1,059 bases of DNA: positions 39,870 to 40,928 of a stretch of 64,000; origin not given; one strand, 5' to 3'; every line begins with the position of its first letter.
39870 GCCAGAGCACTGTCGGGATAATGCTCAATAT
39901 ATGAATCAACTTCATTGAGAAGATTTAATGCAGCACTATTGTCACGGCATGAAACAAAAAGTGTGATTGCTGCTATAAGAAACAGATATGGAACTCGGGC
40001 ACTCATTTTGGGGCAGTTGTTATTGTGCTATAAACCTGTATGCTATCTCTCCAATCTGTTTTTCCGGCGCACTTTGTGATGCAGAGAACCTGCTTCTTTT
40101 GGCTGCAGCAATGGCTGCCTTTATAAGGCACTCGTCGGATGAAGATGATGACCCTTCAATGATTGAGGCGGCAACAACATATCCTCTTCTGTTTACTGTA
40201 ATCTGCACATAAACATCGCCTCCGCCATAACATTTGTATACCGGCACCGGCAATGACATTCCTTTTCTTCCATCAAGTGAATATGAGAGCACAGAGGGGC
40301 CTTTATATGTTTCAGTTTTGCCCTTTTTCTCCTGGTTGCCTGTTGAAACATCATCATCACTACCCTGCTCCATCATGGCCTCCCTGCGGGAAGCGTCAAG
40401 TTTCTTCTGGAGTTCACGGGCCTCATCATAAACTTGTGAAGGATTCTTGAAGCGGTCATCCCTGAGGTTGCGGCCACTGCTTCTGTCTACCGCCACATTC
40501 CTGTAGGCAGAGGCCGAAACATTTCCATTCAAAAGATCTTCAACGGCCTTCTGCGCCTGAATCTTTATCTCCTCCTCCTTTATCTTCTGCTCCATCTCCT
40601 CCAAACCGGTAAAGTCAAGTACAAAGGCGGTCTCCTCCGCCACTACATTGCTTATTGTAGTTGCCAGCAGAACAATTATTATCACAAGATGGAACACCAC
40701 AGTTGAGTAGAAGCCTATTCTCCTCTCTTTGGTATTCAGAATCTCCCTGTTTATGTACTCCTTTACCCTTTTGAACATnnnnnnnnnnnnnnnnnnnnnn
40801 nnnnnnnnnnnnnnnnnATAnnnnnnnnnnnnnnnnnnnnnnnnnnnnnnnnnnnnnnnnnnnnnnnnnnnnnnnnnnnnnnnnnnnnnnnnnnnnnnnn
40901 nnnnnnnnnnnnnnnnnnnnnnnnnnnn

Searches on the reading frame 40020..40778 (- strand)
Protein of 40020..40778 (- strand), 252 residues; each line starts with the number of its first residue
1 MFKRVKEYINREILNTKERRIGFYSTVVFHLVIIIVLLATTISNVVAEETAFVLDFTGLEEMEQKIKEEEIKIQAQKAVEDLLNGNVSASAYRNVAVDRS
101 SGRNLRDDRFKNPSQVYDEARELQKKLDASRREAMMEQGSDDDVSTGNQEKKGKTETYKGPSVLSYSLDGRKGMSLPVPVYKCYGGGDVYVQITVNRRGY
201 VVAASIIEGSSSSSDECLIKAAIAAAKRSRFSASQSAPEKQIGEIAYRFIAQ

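Call 60: search_protein_families(library=pfam, proteins=[window:40020-40778:-], max_evalue=0.001)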
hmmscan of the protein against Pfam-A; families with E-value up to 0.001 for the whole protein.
window:40020-40778:- (252 aa): 1 family
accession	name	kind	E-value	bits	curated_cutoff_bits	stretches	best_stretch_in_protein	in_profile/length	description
PF03544.19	TonB_C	-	0.00023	22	24.6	1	187-243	16-71/79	Gram-negative bacterial TonB protein C-terminal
